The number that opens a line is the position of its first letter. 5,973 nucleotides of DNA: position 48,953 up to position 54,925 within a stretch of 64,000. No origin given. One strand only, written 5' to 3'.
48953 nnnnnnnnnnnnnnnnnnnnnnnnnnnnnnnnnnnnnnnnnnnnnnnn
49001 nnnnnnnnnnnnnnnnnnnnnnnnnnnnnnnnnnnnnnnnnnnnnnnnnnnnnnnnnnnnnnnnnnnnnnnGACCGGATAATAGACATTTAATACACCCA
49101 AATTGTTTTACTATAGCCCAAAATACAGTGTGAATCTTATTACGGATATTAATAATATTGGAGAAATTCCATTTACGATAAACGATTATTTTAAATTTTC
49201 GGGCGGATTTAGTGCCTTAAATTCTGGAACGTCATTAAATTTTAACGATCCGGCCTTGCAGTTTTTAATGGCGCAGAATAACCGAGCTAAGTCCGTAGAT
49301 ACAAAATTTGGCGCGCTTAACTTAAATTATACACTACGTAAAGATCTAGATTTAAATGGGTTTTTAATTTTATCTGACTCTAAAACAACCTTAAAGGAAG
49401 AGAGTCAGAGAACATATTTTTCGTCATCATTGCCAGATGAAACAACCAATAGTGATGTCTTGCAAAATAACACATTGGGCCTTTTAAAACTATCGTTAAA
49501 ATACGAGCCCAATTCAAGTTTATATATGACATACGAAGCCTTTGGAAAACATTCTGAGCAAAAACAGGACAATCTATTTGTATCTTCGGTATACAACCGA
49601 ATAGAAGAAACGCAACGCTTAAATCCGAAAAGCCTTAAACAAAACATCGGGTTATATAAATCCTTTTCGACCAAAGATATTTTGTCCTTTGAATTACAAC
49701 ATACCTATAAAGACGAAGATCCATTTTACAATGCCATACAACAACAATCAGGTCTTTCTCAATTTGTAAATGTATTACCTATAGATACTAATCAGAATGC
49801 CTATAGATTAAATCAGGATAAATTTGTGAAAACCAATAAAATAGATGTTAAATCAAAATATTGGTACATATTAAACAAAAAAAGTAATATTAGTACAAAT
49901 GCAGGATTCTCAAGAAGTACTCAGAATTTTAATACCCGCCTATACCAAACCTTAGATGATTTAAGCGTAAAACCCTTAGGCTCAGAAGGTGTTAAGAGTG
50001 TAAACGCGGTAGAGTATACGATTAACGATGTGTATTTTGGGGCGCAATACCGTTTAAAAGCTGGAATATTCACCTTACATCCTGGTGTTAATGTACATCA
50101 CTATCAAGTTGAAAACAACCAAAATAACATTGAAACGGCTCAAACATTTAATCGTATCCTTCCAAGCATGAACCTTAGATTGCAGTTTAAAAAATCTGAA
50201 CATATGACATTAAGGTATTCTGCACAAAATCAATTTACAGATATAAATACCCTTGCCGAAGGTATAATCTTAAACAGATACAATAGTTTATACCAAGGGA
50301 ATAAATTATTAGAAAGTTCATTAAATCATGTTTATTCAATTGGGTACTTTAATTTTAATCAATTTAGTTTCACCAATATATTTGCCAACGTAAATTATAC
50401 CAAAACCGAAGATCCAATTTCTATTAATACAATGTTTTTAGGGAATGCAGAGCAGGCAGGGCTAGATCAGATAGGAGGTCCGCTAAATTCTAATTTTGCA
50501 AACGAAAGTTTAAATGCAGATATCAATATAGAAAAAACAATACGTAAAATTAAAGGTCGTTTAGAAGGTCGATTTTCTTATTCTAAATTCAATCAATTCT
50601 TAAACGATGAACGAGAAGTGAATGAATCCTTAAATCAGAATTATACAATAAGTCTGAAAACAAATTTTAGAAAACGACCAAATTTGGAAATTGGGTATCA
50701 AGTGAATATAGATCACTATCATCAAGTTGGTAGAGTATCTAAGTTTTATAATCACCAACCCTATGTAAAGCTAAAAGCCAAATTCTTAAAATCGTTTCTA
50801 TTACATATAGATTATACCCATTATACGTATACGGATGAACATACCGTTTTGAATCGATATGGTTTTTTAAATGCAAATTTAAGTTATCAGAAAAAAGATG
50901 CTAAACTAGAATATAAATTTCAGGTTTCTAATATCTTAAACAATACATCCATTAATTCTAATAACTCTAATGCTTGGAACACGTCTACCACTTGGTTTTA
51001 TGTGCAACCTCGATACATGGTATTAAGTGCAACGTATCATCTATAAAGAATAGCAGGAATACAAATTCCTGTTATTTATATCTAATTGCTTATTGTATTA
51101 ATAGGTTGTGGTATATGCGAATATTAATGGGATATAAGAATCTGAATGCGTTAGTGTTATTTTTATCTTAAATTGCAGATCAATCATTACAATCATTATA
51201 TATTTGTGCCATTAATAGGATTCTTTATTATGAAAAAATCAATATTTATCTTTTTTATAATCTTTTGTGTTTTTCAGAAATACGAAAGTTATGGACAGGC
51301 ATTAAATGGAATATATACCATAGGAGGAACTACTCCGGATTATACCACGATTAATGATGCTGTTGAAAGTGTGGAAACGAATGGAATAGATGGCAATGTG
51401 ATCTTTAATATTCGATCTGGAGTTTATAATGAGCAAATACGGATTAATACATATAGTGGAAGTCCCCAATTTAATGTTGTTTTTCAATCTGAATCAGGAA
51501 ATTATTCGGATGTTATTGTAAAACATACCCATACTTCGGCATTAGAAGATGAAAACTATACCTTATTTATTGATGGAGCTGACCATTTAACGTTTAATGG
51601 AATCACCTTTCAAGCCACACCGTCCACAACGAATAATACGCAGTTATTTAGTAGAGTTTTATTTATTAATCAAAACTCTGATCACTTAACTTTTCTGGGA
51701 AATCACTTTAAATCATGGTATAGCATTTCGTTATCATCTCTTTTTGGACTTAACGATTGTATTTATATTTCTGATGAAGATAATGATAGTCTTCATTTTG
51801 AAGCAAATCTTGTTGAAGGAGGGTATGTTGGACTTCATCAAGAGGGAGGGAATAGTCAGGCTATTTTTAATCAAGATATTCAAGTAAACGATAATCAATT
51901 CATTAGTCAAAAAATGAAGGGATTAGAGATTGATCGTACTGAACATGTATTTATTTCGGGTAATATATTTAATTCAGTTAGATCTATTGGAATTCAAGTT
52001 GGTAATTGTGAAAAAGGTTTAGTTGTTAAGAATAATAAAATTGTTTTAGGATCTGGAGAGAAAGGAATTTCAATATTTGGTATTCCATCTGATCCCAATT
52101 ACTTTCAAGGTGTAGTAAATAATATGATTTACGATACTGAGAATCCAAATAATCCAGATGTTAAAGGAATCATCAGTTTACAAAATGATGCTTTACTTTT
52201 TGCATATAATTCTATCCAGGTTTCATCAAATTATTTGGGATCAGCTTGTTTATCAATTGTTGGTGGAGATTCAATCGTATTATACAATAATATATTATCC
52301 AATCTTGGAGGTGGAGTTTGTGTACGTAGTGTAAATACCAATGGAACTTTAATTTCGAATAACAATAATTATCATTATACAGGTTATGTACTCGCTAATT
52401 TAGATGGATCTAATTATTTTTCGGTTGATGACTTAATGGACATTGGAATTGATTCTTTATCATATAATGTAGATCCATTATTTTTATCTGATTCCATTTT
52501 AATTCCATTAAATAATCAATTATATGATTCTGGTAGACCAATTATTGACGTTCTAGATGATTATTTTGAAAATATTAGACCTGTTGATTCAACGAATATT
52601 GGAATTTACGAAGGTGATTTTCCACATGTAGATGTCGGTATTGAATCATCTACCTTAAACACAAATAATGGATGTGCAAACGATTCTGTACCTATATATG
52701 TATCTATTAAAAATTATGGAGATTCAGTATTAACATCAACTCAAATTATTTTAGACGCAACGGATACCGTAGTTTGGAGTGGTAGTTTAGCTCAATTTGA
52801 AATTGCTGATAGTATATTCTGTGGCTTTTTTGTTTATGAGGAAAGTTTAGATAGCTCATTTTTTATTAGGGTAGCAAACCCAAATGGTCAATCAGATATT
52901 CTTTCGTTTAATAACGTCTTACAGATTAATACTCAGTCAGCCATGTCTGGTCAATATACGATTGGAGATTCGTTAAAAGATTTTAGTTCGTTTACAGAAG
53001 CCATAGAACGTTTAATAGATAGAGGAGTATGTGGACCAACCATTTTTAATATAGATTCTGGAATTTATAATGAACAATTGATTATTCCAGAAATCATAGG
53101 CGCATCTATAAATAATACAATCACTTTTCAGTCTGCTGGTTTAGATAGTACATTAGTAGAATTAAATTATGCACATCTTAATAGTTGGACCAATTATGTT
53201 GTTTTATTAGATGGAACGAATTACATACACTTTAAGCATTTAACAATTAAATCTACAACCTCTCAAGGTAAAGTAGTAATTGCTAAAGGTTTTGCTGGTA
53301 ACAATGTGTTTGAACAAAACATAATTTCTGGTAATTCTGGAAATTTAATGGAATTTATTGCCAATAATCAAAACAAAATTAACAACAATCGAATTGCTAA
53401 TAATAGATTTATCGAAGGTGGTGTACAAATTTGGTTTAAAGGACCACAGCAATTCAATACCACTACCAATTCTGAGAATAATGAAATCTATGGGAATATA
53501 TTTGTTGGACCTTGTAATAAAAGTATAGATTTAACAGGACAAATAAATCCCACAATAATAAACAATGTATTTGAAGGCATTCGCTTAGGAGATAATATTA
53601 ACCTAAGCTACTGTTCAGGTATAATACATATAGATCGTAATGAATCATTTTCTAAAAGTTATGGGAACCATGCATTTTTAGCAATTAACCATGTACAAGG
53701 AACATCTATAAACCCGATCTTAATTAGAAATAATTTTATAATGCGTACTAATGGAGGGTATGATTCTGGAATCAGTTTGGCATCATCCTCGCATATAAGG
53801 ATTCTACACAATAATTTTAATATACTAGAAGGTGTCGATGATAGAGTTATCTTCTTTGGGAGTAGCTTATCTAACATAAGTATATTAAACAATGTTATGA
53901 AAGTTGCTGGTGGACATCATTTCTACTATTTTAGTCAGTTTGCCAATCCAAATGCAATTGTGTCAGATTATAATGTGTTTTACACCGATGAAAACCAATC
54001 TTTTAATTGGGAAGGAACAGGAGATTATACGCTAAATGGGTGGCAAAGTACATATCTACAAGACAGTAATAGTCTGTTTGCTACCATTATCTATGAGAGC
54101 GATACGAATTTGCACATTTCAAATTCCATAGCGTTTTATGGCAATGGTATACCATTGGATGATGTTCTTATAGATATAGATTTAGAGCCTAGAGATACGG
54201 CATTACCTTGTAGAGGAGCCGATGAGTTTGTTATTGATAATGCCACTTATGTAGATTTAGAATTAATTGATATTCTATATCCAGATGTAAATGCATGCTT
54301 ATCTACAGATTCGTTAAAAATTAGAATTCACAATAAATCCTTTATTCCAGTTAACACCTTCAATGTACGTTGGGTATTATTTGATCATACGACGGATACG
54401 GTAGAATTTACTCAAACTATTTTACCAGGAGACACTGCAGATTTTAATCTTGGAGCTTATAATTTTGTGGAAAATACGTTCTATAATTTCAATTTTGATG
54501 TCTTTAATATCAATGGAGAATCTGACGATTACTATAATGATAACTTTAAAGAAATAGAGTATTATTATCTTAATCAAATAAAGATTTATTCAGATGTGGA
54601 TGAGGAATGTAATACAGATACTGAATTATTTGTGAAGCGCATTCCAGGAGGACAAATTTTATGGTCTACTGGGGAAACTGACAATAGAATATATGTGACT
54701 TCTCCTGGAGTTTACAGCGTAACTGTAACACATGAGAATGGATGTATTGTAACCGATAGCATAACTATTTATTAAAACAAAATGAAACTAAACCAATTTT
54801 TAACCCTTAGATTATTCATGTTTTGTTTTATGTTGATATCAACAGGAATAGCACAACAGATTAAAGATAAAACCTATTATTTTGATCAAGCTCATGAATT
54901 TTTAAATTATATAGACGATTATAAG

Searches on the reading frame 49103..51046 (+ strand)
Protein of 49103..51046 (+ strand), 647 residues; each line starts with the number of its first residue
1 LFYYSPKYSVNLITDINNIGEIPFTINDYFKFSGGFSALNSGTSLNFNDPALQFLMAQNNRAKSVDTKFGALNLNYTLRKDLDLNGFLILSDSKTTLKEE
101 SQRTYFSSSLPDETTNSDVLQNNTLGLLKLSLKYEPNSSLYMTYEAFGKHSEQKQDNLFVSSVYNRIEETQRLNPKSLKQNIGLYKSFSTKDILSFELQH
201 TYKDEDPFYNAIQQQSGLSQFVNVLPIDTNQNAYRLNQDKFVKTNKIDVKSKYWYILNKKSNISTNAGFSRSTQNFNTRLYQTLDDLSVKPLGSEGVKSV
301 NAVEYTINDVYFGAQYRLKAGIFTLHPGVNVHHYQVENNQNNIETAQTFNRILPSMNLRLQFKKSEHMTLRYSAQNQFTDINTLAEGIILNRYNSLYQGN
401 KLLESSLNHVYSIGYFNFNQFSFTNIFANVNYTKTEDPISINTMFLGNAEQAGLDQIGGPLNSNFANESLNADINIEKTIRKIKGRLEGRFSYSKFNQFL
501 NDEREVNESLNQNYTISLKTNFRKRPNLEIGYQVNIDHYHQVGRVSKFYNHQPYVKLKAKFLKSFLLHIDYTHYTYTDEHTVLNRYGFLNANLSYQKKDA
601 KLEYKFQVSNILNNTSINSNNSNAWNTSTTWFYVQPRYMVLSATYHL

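Call 9: search_protein_families(library=pfam, proteins=[window:49103-51046:+], max_evalue=0.001)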
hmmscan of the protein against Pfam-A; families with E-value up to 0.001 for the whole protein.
window:49103-51046:+ (647 aa): 1 family
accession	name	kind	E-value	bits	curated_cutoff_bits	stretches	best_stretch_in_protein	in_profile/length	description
PF14905.12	OMP_b-brl_3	-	3.5e-08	33.4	27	1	228-645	37-408/408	Outer membrane protein beta-barrel family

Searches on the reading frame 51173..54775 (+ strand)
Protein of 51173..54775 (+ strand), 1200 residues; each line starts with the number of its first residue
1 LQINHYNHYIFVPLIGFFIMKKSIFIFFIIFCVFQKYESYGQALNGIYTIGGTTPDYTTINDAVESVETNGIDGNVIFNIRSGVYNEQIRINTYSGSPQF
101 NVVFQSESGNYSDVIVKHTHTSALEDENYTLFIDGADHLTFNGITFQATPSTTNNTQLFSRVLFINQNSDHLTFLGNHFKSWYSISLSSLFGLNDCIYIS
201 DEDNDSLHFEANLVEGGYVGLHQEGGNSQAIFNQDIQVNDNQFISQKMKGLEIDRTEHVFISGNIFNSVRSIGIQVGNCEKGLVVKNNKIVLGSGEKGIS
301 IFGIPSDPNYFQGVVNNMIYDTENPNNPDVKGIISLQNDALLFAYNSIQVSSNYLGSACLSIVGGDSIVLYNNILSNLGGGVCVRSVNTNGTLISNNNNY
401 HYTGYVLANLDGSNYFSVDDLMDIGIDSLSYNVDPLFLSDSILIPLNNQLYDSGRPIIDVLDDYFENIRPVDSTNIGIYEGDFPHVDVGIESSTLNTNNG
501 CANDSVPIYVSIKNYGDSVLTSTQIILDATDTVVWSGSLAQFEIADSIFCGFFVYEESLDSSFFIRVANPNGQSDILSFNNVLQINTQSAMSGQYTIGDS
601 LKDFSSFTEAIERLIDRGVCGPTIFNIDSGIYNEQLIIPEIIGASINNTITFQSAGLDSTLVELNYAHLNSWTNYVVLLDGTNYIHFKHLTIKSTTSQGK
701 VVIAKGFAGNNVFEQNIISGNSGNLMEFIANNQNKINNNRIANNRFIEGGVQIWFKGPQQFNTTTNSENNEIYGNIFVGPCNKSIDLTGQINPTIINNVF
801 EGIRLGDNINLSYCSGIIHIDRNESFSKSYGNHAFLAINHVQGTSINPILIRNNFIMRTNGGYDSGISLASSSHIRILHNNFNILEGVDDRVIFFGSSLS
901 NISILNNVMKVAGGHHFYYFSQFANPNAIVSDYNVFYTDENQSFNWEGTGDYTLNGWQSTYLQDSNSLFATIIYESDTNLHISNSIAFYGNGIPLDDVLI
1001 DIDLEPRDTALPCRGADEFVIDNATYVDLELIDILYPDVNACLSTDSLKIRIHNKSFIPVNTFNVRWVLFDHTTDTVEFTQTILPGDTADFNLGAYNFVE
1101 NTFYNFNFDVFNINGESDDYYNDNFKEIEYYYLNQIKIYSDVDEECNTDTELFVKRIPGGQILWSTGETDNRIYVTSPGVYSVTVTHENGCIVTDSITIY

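Call 9: search_protein_families(library=pfam, proteins=[window:51173-54775:+], max_evalue=0.001)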
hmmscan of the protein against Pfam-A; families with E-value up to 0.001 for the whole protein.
window:51173-54775:+ (1200 aa): 1 family
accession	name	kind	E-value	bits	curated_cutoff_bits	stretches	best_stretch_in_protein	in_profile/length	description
PF13229.12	Beta_helix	-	7.5e-06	26.1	25.9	0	677-831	3-141/158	Right handed beta helix region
